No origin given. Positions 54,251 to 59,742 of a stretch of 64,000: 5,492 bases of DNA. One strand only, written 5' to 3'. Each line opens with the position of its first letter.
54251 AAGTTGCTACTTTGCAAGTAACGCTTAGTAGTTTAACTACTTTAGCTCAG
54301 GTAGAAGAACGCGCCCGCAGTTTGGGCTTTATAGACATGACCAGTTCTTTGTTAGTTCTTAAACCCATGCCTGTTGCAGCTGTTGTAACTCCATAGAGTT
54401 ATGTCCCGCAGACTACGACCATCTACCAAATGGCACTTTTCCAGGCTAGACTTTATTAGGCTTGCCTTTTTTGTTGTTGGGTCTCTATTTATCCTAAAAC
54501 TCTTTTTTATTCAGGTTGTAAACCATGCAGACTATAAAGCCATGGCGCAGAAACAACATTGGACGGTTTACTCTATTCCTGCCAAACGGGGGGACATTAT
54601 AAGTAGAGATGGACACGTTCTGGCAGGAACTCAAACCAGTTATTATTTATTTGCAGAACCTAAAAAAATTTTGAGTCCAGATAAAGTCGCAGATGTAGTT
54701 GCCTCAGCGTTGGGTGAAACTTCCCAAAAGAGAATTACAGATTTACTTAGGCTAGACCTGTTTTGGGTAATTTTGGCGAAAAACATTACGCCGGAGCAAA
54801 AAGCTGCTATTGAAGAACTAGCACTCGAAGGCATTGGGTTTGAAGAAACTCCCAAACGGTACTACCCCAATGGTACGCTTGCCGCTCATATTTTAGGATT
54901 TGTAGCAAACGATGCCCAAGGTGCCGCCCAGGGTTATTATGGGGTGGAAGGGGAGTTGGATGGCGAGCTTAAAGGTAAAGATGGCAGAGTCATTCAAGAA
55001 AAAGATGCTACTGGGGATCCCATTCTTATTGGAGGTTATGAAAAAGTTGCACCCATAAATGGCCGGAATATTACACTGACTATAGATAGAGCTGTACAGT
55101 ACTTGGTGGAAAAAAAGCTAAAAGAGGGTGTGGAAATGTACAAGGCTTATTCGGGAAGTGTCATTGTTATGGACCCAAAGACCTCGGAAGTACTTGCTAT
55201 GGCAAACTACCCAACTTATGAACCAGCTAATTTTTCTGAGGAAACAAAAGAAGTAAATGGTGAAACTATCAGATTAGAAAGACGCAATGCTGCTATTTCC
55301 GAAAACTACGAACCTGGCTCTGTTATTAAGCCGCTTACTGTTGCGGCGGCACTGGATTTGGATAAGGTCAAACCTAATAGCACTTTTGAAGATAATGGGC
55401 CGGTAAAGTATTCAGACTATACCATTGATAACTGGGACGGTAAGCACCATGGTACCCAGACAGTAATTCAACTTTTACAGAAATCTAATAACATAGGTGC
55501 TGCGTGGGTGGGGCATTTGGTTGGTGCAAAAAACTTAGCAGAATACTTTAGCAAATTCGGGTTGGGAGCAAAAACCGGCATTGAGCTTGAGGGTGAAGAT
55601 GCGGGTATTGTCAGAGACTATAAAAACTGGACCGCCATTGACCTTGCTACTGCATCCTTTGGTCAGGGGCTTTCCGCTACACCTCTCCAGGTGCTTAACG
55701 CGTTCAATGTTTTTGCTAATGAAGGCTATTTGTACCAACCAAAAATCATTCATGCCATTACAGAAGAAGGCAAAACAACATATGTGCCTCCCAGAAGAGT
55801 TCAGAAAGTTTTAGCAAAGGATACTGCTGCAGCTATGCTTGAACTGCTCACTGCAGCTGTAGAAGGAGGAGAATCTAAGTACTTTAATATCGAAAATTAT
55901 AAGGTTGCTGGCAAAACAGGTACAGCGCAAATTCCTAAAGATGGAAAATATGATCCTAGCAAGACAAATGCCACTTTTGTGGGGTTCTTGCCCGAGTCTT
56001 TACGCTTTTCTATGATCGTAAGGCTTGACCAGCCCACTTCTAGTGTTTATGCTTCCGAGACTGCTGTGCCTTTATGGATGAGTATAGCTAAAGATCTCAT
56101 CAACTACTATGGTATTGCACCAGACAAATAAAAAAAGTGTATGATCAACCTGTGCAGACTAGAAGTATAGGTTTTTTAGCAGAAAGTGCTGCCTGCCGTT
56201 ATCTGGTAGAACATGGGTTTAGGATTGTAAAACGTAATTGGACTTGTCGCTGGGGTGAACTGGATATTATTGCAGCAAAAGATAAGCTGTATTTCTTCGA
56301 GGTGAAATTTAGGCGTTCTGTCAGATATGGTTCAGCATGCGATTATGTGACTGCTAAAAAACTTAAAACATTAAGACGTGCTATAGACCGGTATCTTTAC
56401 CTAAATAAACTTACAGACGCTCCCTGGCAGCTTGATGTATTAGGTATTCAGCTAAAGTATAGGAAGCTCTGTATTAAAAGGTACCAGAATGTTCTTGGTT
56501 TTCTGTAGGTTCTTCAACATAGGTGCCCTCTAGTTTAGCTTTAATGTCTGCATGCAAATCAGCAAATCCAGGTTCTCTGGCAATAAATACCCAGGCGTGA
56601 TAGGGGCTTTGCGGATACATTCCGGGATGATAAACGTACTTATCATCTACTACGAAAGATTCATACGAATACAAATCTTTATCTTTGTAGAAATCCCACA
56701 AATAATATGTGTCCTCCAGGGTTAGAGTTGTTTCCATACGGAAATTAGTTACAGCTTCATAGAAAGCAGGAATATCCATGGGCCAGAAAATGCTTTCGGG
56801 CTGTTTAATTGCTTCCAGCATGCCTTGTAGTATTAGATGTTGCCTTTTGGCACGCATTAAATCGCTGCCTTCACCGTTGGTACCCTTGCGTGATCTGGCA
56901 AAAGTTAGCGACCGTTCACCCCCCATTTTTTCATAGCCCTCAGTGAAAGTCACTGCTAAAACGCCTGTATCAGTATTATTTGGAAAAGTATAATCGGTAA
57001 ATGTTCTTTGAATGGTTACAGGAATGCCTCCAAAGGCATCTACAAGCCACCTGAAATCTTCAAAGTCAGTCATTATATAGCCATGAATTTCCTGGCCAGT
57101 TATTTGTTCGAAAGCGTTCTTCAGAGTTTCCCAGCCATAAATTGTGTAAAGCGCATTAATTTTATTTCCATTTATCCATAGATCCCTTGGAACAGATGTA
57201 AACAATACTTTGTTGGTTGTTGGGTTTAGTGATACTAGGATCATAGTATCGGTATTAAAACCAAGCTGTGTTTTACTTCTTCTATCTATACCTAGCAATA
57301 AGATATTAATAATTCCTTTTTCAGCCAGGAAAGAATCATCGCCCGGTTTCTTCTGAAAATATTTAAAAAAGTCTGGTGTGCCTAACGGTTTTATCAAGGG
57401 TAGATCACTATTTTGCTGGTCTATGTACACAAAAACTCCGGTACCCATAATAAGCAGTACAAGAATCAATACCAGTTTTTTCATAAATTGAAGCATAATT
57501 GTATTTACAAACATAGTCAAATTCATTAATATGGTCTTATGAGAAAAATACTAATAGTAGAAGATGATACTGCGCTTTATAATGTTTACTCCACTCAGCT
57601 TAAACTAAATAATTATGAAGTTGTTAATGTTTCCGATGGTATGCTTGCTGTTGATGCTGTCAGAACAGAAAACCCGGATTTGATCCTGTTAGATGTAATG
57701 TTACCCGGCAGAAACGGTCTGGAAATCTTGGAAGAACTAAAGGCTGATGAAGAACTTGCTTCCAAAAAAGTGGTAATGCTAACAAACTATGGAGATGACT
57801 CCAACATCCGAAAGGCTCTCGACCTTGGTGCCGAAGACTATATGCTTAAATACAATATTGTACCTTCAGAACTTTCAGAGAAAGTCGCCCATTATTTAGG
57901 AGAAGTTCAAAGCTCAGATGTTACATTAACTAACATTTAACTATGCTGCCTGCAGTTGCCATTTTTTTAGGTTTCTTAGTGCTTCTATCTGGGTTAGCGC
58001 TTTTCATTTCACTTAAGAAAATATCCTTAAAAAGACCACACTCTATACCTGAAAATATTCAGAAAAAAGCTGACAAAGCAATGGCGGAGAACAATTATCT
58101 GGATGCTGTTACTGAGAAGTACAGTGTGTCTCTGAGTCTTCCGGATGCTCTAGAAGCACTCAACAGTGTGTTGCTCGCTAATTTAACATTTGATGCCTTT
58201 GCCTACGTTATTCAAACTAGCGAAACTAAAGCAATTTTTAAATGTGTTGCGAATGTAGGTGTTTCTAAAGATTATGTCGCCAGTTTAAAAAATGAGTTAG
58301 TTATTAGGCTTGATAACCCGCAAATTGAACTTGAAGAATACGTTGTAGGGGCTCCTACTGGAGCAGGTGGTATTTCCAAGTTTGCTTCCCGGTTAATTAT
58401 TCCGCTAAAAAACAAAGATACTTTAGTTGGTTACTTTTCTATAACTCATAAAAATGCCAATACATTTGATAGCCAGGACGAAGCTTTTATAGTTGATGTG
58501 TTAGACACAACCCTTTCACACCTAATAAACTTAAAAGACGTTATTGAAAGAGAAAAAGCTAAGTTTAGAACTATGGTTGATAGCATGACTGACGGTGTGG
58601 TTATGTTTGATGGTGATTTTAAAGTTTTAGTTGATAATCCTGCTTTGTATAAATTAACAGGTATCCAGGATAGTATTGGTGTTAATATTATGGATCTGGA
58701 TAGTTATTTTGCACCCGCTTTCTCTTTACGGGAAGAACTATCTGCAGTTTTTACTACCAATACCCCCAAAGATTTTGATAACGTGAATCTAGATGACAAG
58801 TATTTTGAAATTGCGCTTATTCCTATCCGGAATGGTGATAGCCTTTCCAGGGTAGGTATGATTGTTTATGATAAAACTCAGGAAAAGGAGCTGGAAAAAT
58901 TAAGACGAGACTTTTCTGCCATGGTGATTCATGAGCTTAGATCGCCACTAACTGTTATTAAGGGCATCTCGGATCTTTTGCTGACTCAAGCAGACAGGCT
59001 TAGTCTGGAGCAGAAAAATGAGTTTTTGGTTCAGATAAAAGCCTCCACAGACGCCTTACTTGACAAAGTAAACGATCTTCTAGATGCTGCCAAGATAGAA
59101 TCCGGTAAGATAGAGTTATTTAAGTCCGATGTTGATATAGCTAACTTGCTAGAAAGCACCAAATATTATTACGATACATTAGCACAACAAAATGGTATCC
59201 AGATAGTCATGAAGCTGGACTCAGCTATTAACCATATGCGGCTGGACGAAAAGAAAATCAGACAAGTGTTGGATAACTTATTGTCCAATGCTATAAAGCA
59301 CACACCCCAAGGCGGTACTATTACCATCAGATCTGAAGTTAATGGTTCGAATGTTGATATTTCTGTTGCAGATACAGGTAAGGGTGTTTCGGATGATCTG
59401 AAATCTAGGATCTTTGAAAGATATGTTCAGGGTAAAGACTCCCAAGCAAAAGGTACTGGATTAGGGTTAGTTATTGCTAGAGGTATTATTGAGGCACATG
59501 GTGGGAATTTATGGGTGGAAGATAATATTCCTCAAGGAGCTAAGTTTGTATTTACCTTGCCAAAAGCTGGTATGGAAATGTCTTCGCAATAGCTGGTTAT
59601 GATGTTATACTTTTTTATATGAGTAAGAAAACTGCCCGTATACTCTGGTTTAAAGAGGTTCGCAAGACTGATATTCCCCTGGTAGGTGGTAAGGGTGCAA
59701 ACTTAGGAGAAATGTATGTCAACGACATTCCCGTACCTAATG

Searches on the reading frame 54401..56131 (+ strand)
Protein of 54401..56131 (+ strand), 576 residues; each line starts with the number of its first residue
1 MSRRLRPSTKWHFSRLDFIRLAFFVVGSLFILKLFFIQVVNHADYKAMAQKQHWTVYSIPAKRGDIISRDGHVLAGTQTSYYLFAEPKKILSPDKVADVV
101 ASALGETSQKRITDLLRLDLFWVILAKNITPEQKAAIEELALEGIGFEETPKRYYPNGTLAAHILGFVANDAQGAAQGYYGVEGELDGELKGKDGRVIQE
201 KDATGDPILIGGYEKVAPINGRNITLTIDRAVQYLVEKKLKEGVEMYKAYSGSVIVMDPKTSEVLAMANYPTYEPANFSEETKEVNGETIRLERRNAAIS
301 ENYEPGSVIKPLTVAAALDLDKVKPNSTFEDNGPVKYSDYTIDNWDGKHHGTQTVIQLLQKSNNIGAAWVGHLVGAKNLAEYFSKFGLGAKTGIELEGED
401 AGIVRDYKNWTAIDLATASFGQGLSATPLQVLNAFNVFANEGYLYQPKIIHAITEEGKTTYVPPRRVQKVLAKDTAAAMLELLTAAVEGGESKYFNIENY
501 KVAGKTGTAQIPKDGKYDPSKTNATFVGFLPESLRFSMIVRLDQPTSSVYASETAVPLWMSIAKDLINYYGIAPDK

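Call 61: search_protein_families(library=pfam, proteins=[window:54401-56131:+], max_evalue=0.001)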
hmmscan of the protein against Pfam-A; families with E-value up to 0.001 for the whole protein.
window:54401-56131:+ (576 aa): 2 families
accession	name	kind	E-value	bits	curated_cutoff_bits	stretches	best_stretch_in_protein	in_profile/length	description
PF00905.27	Transpeptidase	-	3e-69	233.9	22.1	1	252-557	1-292/299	Penicillin binding protein transpeptidase domain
PF03717.20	PBP_dimer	-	1.2e-23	84.9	24.4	1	59-208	2-176/180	Penicillin-binding Protein dimerisation domain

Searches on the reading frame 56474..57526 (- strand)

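Call 61: search_protein_families(library=pfam, proteins=[window:56474-57526:-], max_evalue=0.001)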
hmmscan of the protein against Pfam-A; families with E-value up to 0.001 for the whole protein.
window:56474-57526:- (350 aa): 1 family
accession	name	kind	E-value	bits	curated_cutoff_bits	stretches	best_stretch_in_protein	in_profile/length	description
PF03816.19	LytR_cpsA_psr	-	1.2e-30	107.1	24.6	1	91-241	1-149/150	LytR_cpsA_psr family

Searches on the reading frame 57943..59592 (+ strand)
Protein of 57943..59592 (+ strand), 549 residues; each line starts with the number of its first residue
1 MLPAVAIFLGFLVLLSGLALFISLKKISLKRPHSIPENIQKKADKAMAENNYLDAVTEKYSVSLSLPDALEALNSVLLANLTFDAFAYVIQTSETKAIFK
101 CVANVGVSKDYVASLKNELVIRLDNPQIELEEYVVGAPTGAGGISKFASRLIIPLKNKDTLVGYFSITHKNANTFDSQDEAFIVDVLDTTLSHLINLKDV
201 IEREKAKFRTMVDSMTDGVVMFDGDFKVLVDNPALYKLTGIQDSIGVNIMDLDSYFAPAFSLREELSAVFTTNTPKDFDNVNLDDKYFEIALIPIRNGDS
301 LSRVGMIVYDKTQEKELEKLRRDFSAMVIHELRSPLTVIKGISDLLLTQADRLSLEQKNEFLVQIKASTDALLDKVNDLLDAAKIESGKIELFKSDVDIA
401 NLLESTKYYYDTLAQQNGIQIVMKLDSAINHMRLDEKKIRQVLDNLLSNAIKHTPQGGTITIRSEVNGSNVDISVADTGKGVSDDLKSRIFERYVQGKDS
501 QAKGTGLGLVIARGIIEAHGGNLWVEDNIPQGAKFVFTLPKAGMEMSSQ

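Call 61: search_protein_families(library=pfam, proteins=[window:57943-59592:+], max_evalue=0.001)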
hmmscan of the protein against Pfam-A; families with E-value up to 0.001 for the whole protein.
window:57943-59592:+ (549 aa): 4 families
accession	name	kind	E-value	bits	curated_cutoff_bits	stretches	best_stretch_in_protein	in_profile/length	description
PF02518.31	HATPase_c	-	4.8e-29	101.5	26.4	1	435-542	2-110/111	Histidine kinase-, DNA gyrase B-, and HSP90-like ATPase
PF00512.31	HisKA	-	3e-13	50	26.9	1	321-388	2-66/66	His Kinase A (phospho-acceptor) domain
PF13581.12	HATPase_c_2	-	0.0005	20.5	27.4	1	437-517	30-110/127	Histidine kinase-like ATPase domain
PF13188.13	PAS_8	-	0.00098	19.4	21.8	0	206-255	1-52/65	PAS domain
